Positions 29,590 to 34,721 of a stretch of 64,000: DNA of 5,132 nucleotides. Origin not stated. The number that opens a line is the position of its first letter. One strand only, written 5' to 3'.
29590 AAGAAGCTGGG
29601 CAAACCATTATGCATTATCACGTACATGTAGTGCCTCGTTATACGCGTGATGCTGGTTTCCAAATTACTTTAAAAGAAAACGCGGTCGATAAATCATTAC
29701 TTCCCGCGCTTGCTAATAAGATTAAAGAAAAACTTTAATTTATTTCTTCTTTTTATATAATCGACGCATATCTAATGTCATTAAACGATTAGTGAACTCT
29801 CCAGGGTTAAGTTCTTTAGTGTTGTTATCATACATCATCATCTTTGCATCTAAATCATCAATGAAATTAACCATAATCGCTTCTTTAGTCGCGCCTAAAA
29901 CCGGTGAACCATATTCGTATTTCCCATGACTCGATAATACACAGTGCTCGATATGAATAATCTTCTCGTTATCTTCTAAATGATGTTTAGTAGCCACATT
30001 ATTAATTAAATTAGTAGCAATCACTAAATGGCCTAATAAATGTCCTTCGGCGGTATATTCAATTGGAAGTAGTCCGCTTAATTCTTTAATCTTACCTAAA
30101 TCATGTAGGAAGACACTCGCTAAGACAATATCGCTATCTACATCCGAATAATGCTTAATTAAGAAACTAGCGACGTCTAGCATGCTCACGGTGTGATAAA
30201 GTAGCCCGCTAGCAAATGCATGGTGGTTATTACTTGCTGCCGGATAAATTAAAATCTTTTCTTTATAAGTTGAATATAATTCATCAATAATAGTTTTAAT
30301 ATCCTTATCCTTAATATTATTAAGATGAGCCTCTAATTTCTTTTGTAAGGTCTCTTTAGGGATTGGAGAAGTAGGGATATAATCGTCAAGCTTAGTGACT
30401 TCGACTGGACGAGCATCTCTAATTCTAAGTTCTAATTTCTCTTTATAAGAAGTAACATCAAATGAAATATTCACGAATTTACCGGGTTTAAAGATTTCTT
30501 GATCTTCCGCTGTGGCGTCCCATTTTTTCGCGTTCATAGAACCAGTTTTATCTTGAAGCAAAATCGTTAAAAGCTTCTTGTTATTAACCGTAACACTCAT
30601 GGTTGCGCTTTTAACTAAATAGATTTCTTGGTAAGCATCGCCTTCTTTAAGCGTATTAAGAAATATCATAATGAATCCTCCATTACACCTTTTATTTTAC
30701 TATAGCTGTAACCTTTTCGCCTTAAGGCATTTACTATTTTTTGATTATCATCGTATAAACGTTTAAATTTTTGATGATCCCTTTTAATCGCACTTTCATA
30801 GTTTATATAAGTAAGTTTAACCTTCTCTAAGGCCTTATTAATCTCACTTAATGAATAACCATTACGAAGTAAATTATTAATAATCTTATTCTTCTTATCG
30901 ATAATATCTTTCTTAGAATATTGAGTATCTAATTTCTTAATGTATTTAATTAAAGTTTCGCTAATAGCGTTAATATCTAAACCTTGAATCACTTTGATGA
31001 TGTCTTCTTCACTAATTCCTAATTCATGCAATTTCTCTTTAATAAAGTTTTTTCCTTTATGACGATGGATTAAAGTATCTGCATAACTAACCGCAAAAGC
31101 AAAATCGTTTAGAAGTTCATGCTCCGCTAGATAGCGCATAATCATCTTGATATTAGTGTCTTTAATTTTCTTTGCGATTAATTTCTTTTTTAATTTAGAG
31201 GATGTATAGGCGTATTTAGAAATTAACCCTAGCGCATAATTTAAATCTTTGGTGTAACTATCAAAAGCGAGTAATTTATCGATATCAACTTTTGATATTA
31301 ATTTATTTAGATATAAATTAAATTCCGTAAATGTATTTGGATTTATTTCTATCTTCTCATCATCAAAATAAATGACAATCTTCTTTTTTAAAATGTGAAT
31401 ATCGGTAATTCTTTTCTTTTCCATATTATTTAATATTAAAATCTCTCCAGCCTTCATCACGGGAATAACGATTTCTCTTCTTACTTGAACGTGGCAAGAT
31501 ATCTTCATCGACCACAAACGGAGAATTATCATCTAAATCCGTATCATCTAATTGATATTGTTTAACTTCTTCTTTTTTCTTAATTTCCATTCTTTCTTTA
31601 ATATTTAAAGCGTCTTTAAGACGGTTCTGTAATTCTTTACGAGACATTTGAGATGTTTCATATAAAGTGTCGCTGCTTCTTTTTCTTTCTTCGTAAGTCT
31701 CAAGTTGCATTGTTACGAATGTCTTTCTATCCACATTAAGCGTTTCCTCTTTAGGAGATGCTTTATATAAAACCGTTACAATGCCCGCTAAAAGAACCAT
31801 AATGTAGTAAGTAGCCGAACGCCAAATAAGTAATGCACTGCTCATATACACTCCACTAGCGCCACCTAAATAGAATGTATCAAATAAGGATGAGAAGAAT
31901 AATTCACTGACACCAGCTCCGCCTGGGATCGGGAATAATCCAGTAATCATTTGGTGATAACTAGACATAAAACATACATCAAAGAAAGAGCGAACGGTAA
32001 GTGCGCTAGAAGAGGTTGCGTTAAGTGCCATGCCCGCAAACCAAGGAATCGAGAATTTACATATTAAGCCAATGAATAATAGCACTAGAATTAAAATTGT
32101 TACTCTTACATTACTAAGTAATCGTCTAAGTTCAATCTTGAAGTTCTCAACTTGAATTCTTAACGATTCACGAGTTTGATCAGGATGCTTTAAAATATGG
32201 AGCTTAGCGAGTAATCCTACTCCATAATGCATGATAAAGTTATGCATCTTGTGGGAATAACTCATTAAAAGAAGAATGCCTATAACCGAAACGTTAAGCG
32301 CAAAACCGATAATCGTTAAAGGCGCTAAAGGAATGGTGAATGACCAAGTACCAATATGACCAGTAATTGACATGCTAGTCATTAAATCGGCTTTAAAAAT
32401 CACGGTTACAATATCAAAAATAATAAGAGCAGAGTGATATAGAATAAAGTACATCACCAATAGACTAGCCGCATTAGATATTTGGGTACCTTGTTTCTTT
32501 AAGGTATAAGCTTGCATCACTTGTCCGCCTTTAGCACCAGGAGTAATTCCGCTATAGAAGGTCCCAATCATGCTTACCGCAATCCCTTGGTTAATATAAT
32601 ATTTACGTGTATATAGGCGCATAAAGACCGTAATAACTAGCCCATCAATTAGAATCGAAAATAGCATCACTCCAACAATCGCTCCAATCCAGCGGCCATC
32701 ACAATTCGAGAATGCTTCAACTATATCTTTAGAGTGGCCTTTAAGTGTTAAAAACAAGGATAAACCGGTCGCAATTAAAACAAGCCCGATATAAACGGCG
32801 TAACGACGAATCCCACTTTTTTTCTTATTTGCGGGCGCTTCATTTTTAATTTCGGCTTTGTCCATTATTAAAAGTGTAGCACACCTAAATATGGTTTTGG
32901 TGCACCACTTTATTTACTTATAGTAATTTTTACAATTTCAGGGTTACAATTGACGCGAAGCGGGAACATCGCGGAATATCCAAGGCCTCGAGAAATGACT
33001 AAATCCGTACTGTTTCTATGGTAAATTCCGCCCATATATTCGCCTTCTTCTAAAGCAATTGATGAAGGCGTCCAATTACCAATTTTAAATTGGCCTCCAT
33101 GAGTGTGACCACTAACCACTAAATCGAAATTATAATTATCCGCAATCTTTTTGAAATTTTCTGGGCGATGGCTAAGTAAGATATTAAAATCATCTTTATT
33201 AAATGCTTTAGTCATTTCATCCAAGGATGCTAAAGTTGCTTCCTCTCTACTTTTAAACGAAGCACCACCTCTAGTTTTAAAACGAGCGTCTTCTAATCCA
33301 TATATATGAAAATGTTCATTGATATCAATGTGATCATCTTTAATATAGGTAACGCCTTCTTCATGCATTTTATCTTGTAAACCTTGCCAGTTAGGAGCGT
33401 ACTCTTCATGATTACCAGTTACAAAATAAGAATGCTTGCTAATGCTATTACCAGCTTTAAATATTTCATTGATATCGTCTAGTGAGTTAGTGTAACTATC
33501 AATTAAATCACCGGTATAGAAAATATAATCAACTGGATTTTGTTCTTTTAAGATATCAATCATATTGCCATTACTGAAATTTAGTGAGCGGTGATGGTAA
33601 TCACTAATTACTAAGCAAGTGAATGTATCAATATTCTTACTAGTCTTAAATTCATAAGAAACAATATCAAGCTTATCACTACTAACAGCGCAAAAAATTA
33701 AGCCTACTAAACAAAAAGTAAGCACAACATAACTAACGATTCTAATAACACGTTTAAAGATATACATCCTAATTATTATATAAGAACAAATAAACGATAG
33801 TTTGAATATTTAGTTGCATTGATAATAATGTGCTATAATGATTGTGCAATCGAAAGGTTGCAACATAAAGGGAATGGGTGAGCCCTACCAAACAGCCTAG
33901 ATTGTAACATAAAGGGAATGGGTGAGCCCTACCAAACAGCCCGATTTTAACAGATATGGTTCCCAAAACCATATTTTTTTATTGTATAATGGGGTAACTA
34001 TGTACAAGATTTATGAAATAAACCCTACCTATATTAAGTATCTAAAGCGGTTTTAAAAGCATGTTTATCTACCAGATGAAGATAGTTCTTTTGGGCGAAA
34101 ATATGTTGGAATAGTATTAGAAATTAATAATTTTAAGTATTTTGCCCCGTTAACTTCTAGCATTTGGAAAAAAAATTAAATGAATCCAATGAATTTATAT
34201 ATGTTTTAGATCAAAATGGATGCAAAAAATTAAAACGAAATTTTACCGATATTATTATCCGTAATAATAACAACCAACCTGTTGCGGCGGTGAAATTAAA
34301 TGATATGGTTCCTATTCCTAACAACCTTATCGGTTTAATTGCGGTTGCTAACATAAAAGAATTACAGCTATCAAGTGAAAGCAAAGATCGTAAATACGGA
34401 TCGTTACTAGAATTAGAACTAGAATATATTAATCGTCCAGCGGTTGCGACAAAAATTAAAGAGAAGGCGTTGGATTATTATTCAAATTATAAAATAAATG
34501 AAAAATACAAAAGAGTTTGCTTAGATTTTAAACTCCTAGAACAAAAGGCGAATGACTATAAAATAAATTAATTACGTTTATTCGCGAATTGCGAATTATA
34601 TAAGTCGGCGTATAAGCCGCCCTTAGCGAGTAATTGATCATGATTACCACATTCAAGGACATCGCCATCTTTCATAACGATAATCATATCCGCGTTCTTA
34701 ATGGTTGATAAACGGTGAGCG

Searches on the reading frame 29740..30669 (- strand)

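Call 75: search_protein_families(library=pfam, proteins=[window:29740-30669:-], max_evalue=0.00001)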
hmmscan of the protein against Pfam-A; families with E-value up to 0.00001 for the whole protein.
window:29740-30669:- (309 aa): 2 families
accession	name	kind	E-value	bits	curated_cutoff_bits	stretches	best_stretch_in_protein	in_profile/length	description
PF01966.28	HD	-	4.4e-06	27.4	22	1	157-275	2-115/116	HD domain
PF01336.31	tRNA_anti-codon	-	8.2e-06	26.1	27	0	28-88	12-74/75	OB-fold nucleic acid binding domain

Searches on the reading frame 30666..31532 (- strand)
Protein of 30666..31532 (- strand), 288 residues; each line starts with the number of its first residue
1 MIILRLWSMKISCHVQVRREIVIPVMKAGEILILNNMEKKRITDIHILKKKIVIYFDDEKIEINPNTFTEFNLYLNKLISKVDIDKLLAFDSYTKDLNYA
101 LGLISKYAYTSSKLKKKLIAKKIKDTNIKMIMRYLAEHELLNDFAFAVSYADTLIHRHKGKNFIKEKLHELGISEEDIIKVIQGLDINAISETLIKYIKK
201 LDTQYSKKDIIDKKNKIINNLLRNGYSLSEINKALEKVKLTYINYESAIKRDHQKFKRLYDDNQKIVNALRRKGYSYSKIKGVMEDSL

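Call 75: search_protein_families(library=pfam, proteins=[window:30666-31532:-], max_evalue=0.00001)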
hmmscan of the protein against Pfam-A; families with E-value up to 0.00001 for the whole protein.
window:30666-31532:- (288 aa): 3 families
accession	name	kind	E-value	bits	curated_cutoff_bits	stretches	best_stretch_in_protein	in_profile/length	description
PF21981.2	RecX_HTH3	-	4.5e-08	33.6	26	0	192-235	5-48/48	RecX, third three-helix domain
PF02631.22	RecX_HTH2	-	2.4e-07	31.3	26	0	142-178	1-38/42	RecX, second three-helix domain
PF21982.2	RecX_HTH1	-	6e-07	29.8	26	0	98-128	3-33/40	RecX, first three-helix domain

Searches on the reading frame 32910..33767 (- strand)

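Call 75: search_protein_families(library=pfam, proteins=[window:32910-33767:-], max_evalue=0.00001)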
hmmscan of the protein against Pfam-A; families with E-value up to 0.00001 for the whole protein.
window:32910-33767:- (285 aa): 2 families
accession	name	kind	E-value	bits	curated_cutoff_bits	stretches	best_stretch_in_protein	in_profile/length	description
PF00149.33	Metallophos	-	6.9e-15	56.4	21.5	1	51-224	3-190/191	Calcineurin-like phosphoesterase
PF12850.12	Metallophos_2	-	3.1e-06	27.7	27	1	52-224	4-118/154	Calcineurin-like phosphoesterase superfamily domain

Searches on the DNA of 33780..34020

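Call 70: search_rna_families(source=window, start=33780, end=34020, threshold=evalue, max_evalue=5)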
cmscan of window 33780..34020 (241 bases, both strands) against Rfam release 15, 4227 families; matches with E-value up to 5: 0.
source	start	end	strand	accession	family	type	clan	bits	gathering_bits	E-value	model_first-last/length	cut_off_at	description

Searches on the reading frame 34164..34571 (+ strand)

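Call 75: search_protein_families(library=pfam, proteins=[window:34164-34571:+], max_evalue=0.00001)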
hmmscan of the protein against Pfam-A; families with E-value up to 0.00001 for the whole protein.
window:34164-34571:+ (135 aa): 1 family
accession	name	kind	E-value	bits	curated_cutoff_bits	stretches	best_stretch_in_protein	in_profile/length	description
PF13958.12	ToxN_toxin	-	6.3e-16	59.4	25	1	18-132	54-159/159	Toxin ToxN, type III toxin-antitoxin system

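Call 77: search_protein_families(library=ncbifam, proteins=[window:34164-34571:+], max_evalue=0.01)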
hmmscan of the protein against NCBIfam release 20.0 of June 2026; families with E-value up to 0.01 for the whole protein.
window:34164-34571:+ (135 aa): 0 families
